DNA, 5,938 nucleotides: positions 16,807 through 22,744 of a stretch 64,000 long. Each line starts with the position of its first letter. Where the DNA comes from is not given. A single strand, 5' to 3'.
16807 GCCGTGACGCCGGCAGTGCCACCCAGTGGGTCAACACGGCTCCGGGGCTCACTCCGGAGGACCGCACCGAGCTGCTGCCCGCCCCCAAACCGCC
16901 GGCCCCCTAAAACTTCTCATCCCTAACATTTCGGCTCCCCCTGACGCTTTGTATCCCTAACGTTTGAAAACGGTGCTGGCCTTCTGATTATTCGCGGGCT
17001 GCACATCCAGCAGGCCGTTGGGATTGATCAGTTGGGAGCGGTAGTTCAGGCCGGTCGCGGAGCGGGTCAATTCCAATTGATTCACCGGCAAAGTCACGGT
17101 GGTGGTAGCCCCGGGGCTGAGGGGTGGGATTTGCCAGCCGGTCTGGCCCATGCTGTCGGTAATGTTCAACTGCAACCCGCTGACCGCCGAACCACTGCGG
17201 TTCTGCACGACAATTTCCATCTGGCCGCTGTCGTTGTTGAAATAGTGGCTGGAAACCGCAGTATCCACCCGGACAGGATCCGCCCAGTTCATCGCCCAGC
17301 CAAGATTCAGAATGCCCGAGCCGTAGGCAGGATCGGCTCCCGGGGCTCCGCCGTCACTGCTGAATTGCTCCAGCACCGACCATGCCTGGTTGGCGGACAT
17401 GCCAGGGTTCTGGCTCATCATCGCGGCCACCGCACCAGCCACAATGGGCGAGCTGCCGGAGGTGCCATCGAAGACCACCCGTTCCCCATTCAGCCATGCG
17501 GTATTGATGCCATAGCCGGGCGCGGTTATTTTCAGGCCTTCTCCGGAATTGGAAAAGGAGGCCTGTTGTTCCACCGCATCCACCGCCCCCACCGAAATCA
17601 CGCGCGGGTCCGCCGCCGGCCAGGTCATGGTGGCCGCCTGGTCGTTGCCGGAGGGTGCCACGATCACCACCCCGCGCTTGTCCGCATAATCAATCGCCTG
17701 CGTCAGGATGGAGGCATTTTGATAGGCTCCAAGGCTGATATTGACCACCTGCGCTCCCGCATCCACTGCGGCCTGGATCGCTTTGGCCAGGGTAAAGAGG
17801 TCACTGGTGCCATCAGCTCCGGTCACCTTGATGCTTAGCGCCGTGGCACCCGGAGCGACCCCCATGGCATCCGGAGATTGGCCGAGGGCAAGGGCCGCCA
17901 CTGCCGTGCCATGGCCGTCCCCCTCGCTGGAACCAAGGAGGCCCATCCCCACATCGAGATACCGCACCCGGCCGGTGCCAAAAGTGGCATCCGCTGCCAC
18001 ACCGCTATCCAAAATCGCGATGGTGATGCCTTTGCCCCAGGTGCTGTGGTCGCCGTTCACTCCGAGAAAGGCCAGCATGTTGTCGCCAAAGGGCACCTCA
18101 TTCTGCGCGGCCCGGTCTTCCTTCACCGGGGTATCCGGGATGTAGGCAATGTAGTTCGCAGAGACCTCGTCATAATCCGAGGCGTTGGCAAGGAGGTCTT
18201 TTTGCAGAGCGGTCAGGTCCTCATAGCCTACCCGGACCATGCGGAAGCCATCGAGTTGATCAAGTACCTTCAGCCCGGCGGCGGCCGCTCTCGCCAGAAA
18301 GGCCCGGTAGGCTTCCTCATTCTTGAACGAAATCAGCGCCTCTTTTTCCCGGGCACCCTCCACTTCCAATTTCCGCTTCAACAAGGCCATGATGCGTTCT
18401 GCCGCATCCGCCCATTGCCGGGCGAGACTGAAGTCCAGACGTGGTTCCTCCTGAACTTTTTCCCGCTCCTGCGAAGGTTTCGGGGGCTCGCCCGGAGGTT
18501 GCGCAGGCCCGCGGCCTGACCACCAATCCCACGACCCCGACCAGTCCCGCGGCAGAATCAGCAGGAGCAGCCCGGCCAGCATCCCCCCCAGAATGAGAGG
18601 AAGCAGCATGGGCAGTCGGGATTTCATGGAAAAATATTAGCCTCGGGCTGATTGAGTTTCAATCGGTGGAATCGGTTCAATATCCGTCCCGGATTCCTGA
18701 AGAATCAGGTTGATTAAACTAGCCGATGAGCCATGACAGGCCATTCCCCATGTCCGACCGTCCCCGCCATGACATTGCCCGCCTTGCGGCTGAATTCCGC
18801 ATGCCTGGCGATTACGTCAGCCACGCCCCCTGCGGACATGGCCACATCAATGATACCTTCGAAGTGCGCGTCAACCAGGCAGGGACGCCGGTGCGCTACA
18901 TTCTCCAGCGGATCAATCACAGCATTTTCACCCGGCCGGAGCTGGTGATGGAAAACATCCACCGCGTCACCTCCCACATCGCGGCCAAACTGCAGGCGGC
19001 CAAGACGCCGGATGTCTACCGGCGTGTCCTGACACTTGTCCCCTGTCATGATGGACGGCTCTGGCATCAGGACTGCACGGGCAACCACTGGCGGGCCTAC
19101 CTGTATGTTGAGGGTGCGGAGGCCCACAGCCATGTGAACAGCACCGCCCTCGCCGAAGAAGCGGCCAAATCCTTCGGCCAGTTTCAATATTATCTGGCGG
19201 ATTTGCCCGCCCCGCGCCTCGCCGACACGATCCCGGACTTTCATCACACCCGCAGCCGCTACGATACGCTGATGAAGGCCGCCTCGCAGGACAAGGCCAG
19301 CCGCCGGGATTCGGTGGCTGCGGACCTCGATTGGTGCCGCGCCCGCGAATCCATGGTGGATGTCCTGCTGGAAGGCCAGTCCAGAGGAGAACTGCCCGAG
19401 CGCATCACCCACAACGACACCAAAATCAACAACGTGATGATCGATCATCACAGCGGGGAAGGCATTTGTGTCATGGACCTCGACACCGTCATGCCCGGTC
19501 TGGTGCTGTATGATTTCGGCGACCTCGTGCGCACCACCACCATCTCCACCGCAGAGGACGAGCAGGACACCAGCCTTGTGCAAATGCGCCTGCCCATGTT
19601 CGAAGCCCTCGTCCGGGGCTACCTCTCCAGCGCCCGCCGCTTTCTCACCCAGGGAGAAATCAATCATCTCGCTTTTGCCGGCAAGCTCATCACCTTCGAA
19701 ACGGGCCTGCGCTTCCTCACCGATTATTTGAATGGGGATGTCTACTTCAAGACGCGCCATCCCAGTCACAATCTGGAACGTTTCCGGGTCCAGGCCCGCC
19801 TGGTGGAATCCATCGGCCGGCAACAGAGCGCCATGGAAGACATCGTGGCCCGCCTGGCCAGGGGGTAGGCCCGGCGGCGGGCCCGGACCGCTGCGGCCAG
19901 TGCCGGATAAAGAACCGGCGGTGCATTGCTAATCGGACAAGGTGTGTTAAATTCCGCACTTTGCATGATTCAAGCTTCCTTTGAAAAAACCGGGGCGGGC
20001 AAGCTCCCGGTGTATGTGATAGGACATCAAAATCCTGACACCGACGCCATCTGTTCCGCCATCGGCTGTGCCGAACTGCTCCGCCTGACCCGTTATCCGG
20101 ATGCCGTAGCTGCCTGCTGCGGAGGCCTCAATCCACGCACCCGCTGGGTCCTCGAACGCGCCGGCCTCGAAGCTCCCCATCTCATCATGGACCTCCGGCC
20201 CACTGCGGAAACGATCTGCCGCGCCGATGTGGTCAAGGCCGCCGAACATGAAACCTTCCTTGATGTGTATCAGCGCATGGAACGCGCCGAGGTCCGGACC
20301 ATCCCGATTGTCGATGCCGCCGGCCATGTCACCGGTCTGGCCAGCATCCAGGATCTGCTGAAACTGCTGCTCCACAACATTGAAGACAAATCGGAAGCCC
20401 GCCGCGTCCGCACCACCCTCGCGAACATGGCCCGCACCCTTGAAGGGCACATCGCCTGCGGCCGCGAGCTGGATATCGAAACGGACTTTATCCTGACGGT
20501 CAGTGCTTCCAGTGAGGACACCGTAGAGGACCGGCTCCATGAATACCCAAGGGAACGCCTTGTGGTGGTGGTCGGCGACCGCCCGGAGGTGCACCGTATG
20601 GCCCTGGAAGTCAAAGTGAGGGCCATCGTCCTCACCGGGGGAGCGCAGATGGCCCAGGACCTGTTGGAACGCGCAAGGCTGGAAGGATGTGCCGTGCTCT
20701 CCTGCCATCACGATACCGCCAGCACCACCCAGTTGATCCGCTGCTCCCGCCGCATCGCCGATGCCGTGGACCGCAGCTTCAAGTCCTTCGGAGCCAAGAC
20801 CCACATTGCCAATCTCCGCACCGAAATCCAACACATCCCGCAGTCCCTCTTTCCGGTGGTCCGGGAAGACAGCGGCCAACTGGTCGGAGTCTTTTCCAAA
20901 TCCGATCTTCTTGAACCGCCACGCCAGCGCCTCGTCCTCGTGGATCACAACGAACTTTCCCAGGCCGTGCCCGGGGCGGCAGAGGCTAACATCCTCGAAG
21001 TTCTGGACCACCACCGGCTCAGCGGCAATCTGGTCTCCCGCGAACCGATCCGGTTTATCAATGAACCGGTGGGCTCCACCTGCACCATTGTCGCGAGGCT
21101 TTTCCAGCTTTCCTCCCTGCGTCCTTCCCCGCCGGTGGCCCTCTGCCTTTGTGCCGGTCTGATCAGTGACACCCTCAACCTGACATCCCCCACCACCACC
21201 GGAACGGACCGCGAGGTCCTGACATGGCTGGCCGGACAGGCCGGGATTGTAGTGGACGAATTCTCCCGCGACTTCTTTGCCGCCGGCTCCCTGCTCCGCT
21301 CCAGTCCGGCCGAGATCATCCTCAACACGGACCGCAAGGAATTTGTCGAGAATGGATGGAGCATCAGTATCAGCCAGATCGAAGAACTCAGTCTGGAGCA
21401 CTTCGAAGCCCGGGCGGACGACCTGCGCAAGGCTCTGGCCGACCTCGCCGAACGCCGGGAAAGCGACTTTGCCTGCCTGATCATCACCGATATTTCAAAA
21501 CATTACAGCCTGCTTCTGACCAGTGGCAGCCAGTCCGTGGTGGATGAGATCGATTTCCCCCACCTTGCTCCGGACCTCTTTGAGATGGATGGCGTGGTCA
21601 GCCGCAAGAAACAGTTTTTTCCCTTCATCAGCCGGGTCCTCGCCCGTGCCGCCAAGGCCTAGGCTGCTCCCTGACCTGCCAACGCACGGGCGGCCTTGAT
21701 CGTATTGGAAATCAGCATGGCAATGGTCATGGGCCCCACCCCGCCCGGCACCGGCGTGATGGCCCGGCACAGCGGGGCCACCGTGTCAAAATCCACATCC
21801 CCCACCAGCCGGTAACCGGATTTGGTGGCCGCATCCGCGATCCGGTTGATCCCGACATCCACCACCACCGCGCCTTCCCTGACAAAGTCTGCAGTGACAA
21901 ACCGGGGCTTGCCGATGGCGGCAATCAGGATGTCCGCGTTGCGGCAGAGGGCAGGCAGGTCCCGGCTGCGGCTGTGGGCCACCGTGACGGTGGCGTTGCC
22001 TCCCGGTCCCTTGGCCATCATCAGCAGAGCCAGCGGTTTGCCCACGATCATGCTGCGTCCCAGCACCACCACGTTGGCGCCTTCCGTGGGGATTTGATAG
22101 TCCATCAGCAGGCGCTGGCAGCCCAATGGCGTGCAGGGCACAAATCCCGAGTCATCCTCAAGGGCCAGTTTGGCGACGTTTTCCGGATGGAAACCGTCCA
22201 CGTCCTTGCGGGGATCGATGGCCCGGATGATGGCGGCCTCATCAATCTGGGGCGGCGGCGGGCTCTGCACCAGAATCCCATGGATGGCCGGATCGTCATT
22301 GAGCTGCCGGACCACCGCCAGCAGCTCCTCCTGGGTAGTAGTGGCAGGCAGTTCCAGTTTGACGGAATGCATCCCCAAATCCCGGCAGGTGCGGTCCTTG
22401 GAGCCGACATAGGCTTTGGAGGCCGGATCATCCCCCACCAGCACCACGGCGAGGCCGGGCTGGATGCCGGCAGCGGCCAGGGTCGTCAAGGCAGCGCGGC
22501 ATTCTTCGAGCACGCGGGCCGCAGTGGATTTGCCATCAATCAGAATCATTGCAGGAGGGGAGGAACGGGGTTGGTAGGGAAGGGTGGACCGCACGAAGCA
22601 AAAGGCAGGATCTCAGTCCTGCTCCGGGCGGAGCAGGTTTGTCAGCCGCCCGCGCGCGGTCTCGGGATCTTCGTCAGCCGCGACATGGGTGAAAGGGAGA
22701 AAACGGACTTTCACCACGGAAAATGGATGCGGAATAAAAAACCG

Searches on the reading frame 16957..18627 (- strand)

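Call 34: search_protein_families(library=pfam, proteins=[window:16957-18627:-], max_evalue=0.001)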
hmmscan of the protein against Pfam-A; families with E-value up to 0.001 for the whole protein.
window:16957-18627:- (556 aa): 1 family
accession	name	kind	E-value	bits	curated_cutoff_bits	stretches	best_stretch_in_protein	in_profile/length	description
PF00082.27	Peptidase_S8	-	1.5e-34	120.1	21.8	1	198-438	1-288/288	Subtilase family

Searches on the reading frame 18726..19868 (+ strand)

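Call 35: search_protein_families(library=pfam, proteins=[window:18726-19868:+], max_evalue=0.001)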
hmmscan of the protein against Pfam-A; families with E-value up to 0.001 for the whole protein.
window:18726-19868:+ (380 aa): 1 family
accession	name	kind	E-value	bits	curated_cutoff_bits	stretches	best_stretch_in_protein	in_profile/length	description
PF01636.29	APH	-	4.3e-19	69.6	23.2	1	35-281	4-222/239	Phosphotransferase enzyme family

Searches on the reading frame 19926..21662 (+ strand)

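Call 35: search_protein_families(library=pfam, proteins=[window:19926-21662:+], max_evalue=0.001)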
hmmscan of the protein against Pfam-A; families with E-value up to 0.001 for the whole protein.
window:19926-21662:+ (578 aa): 4 families
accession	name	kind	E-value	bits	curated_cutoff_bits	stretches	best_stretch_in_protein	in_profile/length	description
PF01368.27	DHH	-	6.1e-21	75.4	28.1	1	29-411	2-124/125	DHH family, N-terminal domain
PF02833.19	DHHA2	-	1.4e-20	74.3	27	1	450-570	3-125/126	DHHA2 domain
PF07085.17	DRTGG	-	7.6e-18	64.7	25.2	1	168-272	2-103/105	DRTGG domain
PF00571.33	CBS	-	6.8e-13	49.2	24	1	96-149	3-56/57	CBS domain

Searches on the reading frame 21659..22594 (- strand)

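Call 55: search_protein_families(library=pfam, proteins=[window:21659-22594:-], max_evalue=0.001)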
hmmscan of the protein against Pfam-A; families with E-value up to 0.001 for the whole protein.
window:21659-22594:- (311 aa): 2 families
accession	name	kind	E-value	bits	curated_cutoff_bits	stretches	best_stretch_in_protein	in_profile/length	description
PF02882.25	THF_DHG_CYH_C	-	3e-64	215.6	27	1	136-303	1-157/160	Tetrahydrofolate dehydrogenase/cyclohydrolase, NAD(P)-binding domain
PF00763.28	THF_DHG_CYH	-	4.3e-40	137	32.8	1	19-133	1-115/115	Tetrahydrofolate dehydrogenase/cyclohydrolase, catalytic domain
